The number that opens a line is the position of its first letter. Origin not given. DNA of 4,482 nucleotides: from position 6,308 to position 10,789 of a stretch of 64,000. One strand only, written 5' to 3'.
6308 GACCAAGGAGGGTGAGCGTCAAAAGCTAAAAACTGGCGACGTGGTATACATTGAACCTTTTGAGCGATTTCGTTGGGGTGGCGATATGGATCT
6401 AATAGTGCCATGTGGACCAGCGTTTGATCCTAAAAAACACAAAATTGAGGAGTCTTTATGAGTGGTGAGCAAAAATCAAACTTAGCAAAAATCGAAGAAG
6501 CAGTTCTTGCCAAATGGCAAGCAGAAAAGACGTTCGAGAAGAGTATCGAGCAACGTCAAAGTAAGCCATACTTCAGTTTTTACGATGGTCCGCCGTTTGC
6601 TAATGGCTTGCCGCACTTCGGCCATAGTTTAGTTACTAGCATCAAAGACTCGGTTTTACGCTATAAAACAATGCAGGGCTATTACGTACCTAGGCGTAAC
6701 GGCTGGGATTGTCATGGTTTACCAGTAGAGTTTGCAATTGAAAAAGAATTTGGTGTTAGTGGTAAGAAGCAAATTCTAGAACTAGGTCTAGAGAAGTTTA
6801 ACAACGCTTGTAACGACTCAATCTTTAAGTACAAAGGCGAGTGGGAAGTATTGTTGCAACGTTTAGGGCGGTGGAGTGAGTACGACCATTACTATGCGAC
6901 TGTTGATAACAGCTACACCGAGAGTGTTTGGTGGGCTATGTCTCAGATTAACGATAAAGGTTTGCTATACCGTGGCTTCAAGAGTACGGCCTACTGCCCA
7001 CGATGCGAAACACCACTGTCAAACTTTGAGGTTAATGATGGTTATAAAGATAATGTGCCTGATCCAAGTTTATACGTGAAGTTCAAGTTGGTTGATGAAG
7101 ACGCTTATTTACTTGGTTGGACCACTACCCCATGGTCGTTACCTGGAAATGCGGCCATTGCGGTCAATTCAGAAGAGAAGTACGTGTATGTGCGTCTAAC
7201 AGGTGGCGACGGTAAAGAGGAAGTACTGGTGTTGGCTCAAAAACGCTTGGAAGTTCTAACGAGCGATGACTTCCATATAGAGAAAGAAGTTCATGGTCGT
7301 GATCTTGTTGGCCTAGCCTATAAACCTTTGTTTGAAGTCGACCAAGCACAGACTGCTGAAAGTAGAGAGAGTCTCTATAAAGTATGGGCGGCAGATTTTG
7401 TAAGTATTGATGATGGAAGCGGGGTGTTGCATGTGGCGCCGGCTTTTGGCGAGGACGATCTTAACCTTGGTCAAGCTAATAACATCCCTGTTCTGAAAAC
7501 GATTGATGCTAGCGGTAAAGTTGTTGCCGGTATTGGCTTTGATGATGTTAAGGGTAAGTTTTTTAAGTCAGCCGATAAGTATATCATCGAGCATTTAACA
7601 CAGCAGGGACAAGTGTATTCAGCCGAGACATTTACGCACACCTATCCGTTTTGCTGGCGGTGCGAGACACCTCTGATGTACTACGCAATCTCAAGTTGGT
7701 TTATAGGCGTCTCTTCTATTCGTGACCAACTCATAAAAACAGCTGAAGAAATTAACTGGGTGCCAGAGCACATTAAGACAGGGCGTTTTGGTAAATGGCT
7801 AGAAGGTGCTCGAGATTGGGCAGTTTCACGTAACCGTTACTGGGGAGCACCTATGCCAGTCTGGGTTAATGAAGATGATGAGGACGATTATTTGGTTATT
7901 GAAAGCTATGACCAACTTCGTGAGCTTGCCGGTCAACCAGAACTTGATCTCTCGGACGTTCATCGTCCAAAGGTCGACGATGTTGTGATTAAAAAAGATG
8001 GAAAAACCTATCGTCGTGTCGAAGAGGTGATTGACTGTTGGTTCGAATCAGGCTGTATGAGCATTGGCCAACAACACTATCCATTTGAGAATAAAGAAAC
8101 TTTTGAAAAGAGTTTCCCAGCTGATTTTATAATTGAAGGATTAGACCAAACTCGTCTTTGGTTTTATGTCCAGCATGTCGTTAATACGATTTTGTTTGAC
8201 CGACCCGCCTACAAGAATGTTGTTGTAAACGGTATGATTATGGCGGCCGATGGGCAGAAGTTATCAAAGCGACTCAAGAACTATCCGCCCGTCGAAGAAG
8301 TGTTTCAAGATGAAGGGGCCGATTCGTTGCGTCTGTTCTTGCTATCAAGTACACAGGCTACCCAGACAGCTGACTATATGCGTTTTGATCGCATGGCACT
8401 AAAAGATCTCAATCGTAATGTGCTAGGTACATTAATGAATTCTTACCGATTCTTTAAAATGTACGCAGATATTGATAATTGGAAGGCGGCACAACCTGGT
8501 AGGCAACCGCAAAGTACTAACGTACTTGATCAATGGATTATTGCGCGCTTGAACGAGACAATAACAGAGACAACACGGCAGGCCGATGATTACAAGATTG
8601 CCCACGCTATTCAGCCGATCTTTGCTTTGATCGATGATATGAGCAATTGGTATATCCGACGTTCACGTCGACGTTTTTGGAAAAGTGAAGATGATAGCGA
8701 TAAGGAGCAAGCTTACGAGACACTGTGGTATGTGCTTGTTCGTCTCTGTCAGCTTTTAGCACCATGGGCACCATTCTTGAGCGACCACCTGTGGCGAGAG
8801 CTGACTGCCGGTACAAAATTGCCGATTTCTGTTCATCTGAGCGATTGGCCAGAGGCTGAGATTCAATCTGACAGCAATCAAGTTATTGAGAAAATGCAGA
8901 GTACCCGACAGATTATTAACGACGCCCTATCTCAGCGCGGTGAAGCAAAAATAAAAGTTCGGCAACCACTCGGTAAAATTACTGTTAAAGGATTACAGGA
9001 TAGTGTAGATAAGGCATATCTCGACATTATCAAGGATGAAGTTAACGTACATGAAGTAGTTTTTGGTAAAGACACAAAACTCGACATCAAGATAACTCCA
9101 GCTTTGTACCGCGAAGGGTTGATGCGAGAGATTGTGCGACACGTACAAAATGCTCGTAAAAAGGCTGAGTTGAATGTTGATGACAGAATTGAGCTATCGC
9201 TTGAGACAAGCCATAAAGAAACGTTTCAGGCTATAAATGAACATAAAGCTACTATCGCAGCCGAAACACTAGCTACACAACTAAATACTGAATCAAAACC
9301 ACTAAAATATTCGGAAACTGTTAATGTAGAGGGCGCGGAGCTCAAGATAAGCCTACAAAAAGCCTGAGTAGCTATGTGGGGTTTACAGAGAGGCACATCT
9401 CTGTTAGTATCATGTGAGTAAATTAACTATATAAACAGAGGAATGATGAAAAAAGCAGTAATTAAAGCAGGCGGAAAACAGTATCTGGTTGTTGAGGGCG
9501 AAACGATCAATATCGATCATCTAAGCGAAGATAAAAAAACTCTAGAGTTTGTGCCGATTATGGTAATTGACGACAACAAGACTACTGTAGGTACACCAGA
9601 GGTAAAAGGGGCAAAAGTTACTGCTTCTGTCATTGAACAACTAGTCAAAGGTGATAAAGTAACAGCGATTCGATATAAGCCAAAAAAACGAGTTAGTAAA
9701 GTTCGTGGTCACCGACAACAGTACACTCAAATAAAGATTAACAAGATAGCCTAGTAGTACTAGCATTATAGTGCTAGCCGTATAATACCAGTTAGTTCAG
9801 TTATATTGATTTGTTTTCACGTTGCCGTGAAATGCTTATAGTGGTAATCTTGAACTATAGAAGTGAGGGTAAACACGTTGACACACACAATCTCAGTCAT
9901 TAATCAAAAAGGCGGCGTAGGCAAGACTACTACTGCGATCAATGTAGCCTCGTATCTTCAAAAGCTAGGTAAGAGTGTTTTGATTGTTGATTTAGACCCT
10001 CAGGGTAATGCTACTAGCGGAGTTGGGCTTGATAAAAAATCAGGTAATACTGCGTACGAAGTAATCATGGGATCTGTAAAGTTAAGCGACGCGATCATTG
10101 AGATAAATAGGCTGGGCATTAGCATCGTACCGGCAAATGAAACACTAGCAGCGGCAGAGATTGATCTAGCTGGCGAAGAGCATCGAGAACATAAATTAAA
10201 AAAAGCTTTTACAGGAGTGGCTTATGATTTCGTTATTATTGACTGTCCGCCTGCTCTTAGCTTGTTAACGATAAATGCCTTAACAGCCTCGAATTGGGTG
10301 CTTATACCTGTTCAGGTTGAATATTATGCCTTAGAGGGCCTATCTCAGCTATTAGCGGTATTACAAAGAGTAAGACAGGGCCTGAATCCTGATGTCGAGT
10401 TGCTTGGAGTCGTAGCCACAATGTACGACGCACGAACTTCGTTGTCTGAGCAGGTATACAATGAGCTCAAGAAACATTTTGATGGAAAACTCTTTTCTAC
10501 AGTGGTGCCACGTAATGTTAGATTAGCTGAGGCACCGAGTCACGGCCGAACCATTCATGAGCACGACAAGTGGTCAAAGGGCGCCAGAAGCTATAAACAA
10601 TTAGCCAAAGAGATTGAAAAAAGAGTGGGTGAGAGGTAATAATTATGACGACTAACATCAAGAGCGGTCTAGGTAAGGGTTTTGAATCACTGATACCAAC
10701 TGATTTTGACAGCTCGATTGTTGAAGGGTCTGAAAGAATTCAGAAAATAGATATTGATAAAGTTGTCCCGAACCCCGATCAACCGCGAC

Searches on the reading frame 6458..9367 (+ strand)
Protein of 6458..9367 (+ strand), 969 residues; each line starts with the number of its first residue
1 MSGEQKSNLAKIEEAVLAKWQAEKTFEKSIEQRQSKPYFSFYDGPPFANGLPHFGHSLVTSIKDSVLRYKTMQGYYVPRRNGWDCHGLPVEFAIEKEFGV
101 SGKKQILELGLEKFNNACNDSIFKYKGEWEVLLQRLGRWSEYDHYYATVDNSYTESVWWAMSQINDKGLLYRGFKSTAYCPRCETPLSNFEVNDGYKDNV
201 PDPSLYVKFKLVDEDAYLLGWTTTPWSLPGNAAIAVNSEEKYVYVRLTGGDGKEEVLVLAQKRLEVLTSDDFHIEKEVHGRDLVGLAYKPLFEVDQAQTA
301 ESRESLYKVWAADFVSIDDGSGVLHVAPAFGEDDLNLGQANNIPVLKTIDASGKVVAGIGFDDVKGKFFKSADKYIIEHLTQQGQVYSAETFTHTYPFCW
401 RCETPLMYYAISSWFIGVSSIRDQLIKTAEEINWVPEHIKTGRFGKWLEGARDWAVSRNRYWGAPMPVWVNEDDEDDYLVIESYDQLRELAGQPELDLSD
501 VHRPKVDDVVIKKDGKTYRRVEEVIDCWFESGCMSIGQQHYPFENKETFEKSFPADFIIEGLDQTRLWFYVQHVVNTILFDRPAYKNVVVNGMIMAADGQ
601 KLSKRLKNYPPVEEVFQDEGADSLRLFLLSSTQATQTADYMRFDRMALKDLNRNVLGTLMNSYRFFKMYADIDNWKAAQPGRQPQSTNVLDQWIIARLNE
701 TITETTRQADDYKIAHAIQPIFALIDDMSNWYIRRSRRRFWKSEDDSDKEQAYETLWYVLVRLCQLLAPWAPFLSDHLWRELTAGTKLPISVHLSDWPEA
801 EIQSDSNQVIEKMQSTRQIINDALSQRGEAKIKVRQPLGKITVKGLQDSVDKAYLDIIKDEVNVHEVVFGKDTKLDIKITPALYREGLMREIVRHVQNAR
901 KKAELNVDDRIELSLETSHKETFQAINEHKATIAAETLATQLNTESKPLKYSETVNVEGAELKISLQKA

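Call 7: search_protein_families(library=pfam, proteins=[window:6458-9367:+])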
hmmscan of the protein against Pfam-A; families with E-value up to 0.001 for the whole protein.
window:6458-9367:+ (969 aa): 4 families
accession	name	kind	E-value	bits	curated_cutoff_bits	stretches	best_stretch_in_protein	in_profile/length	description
PF00133.28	tRNA-synt_1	-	2.5e-131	438.7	22.7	1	16-634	2-408/414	tRNA synthetases class I (I, L, M and V)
PF08264.19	Anticodon_1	-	1.2e-30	106.7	25.1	1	691-838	1-144/148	Anticodon-binding domain of tRNA ligase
PF19302.4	DUF5915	-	4.2e-22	79.1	27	1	875-968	104-194/195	Domain of unknown function (DUF5915)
PF09334.17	tRNA-synt_1g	-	4.7e-17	62.3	20.1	1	46-191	8-134/391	tRNA synthetases class I (M)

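Call 10: find_related_loci(query=window:6458-9367:+, collection=genome_contigs, flank=3000)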
Query window:6458-9367:+ (969 aa) in genome_contigs; peptide patterns used: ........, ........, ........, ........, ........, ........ (x = any residue, [..] = any of these).
272 stretches matched a pattern; 197 encode a relative of the query (tblastn E <= 1e-3); the best 80 are kept; 80 distinct loci.
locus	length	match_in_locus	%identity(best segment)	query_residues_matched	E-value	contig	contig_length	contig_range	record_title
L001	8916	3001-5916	84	3-969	0e+0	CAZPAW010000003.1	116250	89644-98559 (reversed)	MAG TPA_asm: uncultured Candidatus Saccharibacteria bacterium isolate SRP300315_co1_57 genome assembly, contig: NODE_70_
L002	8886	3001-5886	81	5-969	0e+0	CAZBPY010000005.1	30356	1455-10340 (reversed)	MAG TPA_asm: uncultured Candidatus Saccharibacteria bacterium isolate binchicken_co350_76 genome assembly, contig: NODE_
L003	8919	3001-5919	77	1-969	0e+0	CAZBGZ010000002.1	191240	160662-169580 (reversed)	MAG TPA_asm: uncultured Candidatus Saccharibacteria bacterium isolate SRP173033_co1_216 genome assembly, contig: NODE_64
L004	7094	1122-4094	75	1-968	0e+0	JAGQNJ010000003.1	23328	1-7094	MAG: Candidatus Saccharibacteria bacterium isolate HKST-UBA65 NODE_3_length_23328_cov_3.179089, whole genome shotgun seq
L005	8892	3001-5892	70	5-968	0e+0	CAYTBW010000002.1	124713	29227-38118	MAG TPA_asm: uncultured Candidatus Saccharibacteria bacterium isolate SRP285395_co2_395 genome assembly, contig: NODE_14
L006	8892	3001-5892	70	5-968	0e+0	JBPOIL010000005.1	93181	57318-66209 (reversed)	MAG: Patescibacteria group bacterium isolate MAG_140 c_000000550153, whole genome shotgun sequence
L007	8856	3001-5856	65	4-968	0e+0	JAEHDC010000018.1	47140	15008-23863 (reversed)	MAG: Candidatus Saccharibacteria bacterium isolate EFPC_124 k127_6771659, whole genome shotgun sequence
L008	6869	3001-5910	64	4-969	0e+0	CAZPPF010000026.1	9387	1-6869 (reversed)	MAG TPA_asm: uncultured Candidatus Saccharibacteria bacterium isolate SRP200132_co1_506 genome assembly, contig: NODE_13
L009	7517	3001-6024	62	4-969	0e+0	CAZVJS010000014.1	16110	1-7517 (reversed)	MAG TPA_asm: uncultured Candidatus Saccharibacteria bacterium isolate SRP200132_co1_71 genome assembly, contig: NODE_628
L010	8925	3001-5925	78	1-969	0e+0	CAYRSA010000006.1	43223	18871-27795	MAG TPA_asm: uncultured Candidatus Saccharibacteria bacterium isolate SRP173033_co1_291 genome assembly, contig: NODE_11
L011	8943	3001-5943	62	2-969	0e+0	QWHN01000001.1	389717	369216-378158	MAG: Candidatus Saccharibacteria bacterium CPR2 test_scaffold_49, whole genome shotgun sequence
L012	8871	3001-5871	63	7-969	0e+0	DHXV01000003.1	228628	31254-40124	MAG TPA_asm: Patescibacteria group bacterium UBA5147 UBA5147_contig_267, whole genome shotgun sequence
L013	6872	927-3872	62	1-969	0e+0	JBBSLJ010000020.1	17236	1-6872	MAG: Candidatus Saccharimonadales bacterium isolate metawrap_LS4_6 metawrap_LS4_6_K_1260614_L_17236_cov_14.3274, whole g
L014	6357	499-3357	62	6-969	0e+0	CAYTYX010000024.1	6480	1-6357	MAG TPA_asm: uncultured Candidatus Saccharibacteria bacterium isolate binchicken_co50_420 genome assembly, contig: NODE_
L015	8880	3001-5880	62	7-969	0e+0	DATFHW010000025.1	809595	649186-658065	MAG TPA_asm: Candidatus Saccharimonadales bacterium isolate SMAG_U8699 k141_2568195, whole genome shotgun sequence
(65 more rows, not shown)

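Call 11: search_protein_families(library=ncbifam, proteins=[window:6458-9367:+])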
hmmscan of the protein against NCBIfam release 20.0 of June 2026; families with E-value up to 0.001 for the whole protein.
window:6458-9367:+ (969 aa): 17 families
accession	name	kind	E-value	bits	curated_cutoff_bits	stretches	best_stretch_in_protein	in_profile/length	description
TIGR00392.1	ileS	equivalog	1.6e-265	883.5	621.4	1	4-852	3-858/861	isoleucine--tRNA ligase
NF000258.1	MupB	exception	1.4e-220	734.9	1900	2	13-868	9-847/1033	mupirocin-resistant isoleucine--tRNA ligase MupB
NF000257.1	MupA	exception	6.6e-214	712.7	1900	2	13-868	9-845/1024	mupirocin-resistant isoleucine--tRNA ligase MupA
TIGR00422.1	valS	equivalog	1.6e-119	400.3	612.1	2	309-932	256-840/863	valine--tRNA ligase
NF009687.0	PRK13208.1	equivalog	1.2e-116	390.8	738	2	308-872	254-791/801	valine--tRNA ligase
NF004349.1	PRK05729.1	equivalog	7e-103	345.4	704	2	309-845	250-743/860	valine--tRNA ligase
NF040702.1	ileS_w_GNAT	exception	8.1e-98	328.4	1999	2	304-882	490-1058/1100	isoleucine--tRNA ligase, N-acetyltransferase domain-containing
NF011492.0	PRK14900.1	equivalog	4.7e-70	236.6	1783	2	312-851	269-777/1044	valine--tRNA ligase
NF000540.1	alt_ValS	exception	4.4e-62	210.2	900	2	361-853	334-810/827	valine--tRNA ligase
NF008957.0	PRK12300.1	subfamily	2.2e-60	204.6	677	2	6-329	3-316/946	leucine--tRNA ligase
TIGR00395.1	leuS_arch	equivalog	2e-50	171.7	648.5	2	365-837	397-824/938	leucine--tRNA ligase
TIGR00396.1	leuS_bact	equivalog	6.4e-34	117.2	548.4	3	8-195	2-172/843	leucine--tRNA ligase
TIGR00398.1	metG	equivalog_domain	2.7e-25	89.1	336.35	2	46-195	8-138/530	methionine--tRNA ligase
NF008900.0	PRK12267.1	equivalog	1.7e-22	79.7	598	2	523-784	223-478/648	methionine--tRNA ligase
NF001100.0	PRK00133.1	equivalog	9.1e-20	70.7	587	2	586-817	316-528/676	methionine--tRNA ligase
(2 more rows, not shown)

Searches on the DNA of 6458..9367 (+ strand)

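Call 42: search_rna_families(sources=[L001, L005, L012, L019, L026, L041, L080], threshold=evalue, max_evalue=0.01)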
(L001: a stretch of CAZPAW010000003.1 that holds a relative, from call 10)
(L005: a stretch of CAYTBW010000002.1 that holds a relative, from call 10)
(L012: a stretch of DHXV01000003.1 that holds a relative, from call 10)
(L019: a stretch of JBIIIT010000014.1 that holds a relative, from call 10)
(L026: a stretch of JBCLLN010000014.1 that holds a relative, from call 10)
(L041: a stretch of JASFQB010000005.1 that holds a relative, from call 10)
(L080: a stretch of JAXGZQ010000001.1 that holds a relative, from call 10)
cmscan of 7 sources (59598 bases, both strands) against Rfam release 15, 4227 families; matches with E-value up to 0.01: 4.
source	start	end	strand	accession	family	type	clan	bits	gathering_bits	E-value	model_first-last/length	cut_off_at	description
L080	2682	2925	+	RF00230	T-box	Cis-reg; leader;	-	76.3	93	9.1e-15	1-219/219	no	T-box leader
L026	2782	2909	+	RF00230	T-box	Cis-reg; leader;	-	40.5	93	1.5e-05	1-219/219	no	T-box leader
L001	2776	2959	+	RF00230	T-box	Cis-reg; leader;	-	35.6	93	0.00028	1-219/219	no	T-box leader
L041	2808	2964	+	RF00230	T-box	Cis-reg; leader;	-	34.2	93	0.00064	1-219/219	no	T-box leader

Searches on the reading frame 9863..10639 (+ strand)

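Call 7: search_protein_families(library=pfam, proteins=[window:9863-10639:+])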
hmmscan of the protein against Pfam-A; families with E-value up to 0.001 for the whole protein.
window:9863-10639:+ (258 aa): 7 families
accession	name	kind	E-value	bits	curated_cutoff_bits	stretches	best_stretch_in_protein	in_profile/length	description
PF13614.12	AAA_31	-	3.9e-58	196.7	27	1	8-179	2-176/177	AAA domain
PF01656.29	CbiA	-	8.1e-28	97.3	25.4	1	10-231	1-125/125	CobQ/CobB/MinD/ParA nucleotide binding domain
PF10609.15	ParA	-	3.8e-11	43.3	27.1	1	7-251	3-245/246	NUBPL iron-transfer P-loop NTPase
PF09140.17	MipZ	-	3.1e-10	40.2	20.7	1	8-163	1-142/262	ATPase MipZ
PF00142.24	Fer4_NifH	-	4.3e-10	40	25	1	13-53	5-45/271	4Fe-4S iron sulfur cluster binding proteins, NifH/frxC family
PF06564.18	CBP_BcsQ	-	3.2e-09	37.1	21.3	1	15-249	9-231/234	Cellulose biosynthesis protein BcsQ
PF02374.21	ArsA_ATPase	-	1.7e-08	34.5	24.3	1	12-60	5-53/305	Anion-transporting ATPase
